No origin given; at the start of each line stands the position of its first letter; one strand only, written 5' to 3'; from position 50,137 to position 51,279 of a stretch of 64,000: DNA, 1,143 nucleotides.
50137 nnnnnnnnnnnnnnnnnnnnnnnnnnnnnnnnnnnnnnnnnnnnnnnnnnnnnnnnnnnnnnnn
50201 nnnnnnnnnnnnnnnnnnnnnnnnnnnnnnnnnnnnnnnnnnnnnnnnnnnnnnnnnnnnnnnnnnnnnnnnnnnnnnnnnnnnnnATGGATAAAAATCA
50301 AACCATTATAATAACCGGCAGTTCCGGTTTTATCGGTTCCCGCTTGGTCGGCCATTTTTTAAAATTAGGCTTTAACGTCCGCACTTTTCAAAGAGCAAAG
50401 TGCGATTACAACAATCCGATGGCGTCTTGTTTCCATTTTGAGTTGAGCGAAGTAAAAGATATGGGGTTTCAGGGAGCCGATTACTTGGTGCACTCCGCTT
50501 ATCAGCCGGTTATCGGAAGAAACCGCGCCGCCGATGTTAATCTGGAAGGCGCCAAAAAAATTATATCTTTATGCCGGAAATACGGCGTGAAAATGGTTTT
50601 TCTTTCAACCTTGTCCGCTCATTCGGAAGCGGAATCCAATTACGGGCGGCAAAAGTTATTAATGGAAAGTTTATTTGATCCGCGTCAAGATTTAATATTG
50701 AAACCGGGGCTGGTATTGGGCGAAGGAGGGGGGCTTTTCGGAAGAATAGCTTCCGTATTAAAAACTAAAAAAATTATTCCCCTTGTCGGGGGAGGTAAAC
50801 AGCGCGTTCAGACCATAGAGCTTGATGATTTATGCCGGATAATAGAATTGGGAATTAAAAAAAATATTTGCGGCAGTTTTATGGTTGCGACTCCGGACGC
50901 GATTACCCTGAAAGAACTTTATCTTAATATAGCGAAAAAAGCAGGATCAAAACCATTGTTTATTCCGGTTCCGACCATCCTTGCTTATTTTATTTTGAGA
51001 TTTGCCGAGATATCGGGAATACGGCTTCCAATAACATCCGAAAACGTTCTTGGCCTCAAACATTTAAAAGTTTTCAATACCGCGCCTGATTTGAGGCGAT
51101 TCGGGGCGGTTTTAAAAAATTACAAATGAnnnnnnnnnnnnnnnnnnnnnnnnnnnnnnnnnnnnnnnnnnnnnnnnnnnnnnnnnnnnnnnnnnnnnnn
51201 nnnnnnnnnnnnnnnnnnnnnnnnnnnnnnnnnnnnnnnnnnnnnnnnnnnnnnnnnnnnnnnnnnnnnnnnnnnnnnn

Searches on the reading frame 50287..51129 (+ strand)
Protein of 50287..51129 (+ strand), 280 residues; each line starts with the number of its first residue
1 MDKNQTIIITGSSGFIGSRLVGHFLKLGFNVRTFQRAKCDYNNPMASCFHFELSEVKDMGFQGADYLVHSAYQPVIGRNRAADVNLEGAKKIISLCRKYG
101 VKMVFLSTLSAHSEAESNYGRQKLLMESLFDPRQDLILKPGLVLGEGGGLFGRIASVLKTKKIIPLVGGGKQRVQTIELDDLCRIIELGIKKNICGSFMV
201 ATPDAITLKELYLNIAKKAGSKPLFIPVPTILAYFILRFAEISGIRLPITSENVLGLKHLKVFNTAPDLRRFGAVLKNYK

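Call 11: search_protein_families(library=pfam, proteins=[window:50287-51129:+], max_evalue=0.001)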
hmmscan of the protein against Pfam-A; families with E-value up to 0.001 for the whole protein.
window:50287-51129:+ (280 aa): 5 families
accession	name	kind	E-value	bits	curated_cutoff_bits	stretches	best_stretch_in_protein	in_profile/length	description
PF01370.27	Epimerase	-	5.6e-13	49.3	20.9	1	7-188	1-223/240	NAD dependent epimerase/dehydratase family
PF01073.25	3Beta_HSD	-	7.2e-08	32.2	22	1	8-111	1-119/280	3-beta hydroxysteroid dehydrogenase/isomerase family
PF04321.23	RmlD_sub_bind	-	1.8e-06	27.7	27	1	6-108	2-101/287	RmlD substrate binding domain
PF07993.18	NAD_binding_4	-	0.00019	21.1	20.1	0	80-122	107-150/258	Male sterility protein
PF13460.12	NAD_binding_10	-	0.00056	20.3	27.2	1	11-121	1-111/184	NAD(P)H-binding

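Call 18: search_protein_families(library=ncbifam, proteins=[window:50287-51129:+], max_evalue=0.01)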
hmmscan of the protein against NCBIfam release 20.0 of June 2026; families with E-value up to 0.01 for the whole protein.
window:50287-51129:+ (280 aa): 14 families
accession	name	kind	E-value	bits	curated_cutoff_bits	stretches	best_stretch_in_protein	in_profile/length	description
TIGR01777.1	yfcH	hypoth_equivalog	8.6e-17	61.6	207.35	2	137-237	159-258/292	TIGR01777 family oxidoreductase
NF050030.1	thlkprotThyD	equivalog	2.1e-11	43.5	400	1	136-232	168-262/305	thylakoid membrane protein ThyD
TIGR03466.1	HpnA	hypoth_equivalog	1.2e-08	34.3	367.65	1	6-111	2-116/327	hopanoid-associated sugar epimerase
NF042422.1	oxyalk_red_OleD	equivalog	3e-07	30.1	580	1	7-115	3-117/329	2-alkyl-3-oxoalkanoate reductase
NF042423.1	oxyalk_red_Shew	equivalog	4.6e-07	29.2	580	1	3-111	7-121/331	2-alkyl-3-oxoalkanoate reductase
TIGR01214.1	rmlD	equivalog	4.3e-06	26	224.05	1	6-108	1-100/285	dTDP-4-dehydrorhamnose reductase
NF004520.0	PRK05865.1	equivalog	3.2e-05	22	1509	1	7-216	3-199/854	sugar epimerase family protein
TIGR04180.1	EDH_00030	hypoth_equivalog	6.2e-05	22.2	475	1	7-36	1-30/297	NAD-dependent 4,6-dehydratase LegB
TIGR01746.1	Thioester-redct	subfamily_domain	0.00018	20.8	213.35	0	83-116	110-144/371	thioester reductase domain-containing protein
TIGR02197.1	heptose_epim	equivalog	0.00022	20.5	274.6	0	7-25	1-19/316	ADP-glyceromanno-heptose 6-epimerase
TIGR03589.1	PseB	equivalog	0.00073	18.6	407.75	1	3-130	3-146/324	UDP-N-acetylglucosamine 4,6-dehydratase (inverting)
NF043036.1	ErythonDh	equivalog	0.0008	18.7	325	0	7-31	3-27/321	D-erythronate dehydrogenase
NF052578.1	StrlDmthSdmBMthl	equivalog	0.0024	17.7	600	1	6-106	2-111/328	sterol demethylase protein SdmB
TIGR01179.1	galE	equivalog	0.0048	15.8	262.3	0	7-33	2-28/332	UDP-glucose 4-epimerase GalE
